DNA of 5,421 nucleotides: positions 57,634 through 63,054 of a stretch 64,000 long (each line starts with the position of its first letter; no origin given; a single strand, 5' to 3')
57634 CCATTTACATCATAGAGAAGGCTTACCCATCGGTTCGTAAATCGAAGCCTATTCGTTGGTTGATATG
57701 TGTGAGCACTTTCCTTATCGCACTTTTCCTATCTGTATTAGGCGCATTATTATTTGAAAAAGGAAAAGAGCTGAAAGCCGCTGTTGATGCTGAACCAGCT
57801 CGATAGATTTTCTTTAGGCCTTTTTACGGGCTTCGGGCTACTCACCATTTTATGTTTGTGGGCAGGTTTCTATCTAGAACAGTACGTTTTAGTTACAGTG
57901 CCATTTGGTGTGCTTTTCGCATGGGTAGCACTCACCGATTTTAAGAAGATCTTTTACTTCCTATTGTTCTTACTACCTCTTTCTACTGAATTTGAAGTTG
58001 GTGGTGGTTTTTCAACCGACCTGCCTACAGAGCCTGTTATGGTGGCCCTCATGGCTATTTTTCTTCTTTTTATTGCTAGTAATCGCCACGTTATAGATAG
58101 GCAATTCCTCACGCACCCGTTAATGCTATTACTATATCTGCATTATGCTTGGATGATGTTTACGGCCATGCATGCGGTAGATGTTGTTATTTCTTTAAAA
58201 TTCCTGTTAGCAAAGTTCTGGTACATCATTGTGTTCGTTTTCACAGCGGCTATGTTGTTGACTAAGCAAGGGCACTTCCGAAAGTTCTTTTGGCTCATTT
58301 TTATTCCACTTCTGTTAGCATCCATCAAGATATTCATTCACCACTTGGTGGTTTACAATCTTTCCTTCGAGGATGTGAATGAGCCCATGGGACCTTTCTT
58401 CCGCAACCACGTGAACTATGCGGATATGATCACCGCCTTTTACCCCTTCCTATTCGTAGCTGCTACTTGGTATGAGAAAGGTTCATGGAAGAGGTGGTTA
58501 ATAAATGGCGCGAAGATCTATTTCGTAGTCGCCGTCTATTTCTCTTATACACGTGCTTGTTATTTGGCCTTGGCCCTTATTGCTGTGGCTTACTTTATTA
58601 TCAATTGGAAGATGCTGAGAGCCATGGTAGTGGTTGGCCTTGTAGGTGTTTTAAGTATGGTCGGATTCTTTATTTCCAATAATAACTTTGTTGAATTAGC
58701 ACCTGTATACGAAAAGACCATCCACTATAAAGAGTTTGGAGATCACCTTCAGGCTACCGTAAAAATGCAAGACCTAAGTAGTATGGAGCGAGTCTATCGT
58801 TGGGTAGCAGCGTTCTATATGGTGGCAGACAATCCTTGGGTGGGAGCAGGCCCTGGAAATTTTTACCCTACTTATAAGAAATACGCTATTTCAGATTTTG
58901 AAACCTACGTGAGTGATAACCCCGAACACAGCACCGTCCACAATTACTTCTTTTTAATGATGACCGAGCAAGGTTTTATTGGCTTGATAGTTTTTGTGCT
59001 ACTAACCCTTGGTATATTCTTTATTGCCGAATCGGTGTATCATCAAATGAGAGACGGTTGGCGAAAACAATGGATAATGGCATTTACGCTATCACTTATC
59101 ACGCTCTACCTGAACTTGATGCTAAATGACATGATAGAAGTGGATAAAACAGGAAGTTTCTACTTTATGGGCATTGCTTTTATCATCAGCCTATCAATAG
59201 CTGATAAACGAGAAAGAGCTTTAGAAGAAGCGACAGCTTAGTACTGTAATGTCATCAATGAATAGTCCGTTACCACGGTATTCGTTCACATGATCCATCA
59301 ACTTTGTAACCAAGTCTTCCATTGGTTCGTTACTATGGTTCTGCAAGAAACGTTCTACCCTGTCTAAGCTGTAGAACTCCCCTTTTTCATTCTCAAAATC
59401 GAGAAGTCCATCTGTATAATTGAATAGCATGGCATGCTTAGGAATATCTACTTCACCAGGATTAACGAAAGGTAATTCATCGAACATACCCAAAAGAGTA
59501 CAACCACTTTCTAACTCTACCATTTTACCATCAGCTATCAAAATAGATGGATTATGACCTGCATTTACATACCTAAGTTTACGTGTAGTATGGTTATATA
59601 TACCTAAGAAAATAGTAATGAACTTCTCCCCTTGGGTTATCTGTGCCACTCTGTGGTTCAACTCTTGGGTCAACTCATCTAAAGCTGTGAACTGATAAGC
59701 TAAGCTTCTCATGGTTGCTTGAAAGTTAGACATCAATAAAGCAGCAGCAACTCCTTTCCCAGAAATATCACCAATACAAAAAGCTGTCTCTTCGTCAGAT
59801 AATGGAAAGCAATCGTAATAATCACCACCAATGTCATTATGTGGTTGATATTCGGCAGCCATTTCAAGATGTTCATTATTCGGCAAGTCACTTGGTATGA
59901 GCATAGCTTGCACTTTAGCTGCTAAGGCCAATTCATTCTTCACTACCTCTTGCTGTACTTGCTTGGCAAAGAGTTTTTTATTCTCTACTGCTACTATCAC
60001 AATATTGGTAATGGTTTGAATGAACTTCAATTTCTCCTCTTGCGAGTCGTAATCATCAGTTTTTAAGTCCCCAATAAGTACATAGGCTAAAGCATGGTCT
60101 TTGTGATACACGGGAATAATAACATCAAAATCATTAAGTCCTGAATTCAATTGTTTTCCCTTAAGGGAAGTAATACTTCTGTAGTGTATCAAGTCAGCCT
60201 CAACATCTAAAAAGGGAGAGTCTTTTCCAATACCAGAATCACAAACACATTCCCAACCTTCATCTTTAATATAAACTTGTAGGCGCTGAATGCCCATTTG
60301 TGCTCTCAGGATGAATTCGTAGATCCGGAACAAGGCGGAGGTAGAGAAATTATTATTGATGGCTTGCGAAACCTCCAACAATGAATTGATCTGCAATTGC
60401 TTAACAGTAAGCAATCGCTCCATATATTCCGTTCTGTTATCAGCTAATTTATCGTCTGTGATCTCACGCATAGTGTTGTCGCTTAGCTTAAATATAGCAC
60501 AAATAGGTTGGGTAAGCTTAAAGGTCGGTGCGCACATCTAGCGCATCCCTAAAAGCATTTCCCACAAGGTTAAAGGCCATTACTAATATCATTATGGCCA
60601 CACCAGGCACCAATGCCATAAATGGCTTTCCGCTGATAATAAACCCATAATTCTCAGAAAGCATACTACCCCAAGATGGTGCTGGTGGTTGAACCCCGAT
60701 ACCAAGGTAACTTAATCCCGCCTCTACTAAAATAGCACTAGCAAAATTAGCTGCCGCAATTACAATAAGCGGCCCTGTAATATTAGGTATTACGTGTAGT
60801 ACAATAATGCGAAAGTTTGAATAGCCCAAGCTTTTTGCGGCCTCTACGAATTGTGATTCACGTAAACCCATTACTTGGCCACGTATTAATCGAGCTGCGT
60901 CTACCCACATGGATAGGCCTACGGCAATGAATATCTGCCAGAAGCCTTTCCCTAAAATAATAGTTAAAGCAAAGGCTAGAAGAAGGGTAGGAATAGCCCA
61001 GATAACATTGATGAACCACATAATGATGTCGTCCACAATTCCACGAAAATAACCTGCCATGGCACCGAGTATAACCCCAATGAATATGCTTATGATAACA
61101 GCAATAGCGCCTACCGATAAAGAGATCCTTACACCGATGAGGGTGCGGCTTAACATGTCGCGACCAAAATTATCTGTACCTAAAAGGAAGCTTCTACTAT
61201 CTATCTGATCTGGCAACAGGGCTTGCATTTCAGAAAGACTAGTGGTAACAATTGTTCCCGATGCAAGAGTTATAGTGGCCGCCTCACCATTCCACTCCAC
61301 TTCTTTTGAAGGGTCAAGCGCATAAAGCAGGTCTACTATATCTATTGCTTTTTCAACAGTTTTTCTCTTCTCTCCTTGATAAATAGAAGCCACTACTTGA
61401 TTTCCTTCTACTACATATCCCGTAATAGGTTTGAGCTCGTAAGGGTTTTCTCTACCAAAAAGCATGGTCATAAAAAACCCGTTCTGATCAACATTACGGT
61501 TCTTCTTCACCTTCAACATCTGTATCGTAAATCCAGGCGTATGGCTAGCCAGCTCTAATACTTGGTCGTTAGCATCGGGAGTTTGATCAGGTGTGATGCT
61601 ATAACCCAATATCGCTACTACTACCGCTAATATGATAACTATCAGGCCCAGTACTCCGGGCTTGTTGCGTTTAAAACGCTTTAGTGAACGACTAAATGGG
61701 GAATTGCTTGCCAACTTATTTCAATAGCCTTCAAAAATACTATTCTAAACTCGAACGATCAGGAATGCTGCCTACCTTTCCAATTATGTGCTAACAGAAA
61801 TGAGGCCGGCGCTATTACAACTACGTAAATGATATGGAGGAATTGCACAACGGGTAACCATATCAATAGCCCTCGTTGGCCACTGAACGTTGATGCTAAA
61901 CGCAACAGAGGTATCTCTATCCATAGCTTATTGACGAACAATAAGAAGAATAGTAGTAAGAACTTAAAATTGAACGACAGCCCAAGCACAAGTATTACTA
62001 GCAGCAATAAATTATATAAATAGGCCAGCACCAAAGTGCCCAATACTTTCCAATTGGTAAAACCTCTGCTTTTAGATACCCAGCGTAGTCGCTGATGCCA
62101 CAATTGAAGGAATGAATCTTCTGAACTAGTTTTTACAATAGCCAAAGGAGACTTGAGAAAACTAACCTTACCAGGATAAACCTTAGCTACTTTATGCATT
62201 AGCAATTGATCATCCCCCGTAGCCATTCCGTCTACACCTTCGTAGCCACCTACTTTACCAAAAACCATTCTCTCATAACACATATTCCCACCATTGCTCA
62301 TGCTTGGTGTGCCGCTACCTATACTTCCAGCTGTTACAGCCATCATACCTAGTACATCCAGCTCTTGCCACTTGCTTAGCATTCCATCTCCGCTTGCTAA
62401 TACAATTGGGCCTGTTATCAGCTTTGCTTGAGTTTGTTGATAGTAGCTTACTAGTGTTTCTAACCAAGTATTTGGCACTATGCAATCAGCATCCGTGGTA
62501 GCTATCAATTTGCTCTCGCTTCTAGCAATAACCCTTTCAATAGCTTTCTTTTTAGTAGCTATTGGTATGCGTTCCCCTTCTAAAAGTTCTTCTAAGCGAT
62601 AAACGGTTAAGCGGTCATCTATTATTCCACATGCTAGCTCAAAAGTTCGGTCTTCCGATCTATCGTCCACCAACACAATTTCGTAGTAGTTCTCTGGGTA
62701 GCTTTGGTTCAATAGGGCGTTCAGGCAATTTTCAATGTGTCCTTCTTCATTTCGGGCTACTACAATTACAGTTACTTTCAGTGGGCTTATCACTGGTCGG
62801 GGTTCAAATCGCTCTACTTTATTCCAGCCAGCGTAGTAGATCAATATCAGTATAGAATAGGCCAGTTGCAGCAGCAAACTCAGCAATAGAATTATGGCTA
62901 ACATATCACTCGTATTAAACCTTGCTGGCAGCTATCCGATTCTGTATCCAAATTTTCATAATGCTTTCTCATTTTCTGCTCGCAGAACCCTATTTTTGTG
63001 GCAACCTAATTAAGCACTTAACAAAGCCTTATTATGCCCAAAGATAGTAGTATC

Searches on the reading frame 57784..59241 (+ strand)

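Call 68: search_protein_families(library=pfam, proteins=[window:57784-59241:+], max_evalue=0.000001)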
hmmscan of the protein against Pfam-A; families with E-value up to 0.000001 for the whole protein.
window:57784-59241:+ (485 aa): 1 family
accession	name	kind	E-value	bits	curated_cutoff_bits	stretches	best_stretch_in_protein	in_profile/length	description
PF04932.20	Wzy_C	-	9.4e-21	74.6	31.7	1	245-405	4-149/149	O-Antigen ligase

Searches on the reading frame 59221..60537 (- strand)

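Call 68: search_protein_families(library=pfam, proteins=[window:59221-60537:-], max_evalue=0.000001)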
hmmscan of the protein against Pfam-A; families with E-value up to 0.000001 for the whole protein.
window:59221-60537:- (438 aa): 1 family
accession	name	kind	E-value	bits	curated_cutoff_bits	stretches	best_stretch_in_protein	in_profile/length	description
PF07228.17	SpoIIE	-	3.7e-44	151.4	25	1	248-437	2-191/192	Stage II sporulation protein E (SpoIIE)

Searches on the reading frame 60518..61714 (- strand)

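Call 68: search_protein_families(library=pfam, proteins=[window:60518-61714:-], max_evalue=0.000001)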
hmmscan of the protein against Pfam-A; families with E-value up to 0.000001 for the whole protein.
window:60518-61714:- (398 aa): 2 families
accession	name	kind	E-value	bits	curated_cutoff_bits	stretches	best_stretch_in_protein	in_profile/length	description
PF00528.27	BPD_transp_1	-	6.4e-29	101.4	26.4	1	213-396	1-182/184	Binding-protein-dependent transport system inner membrane component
PF12911.12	OppC_N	-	3.9e-09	36.7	23.9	1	5-46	1-46/53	N-terminal TM domain of oligopeptide transport permease C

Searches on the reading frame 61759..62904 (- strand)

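Call 68: search_protein_families(library=pfam, proteins=[window:61759-62904:-], max_evalue=0.000001)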
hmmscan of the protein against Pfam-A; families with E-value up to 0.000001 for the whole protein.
window:61759-62904:- (381 aa): 4 families
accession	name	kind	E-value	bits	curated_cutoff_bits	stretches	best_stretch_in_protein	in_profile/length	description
PF00535.33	Glycos_transf_2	-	7.5e-19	68.7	23.3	1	45-182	1-130/168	Glycosyl transferase family 2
PF13641.12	Glyco_tranf_2_3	-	4.1e-16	60.1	27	1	44-276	3-228/230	Glycosyltransferase like family 2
PF13632.12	Glyco_trans_2_3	-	9e-13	48.9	27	1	134-324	2-191/198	Glycosyl transferase family group 2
PF13506.12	Glyco_transf_21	-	1.8e-10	41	21.7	1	111-275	11-172/174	Glycosyl transferase family 21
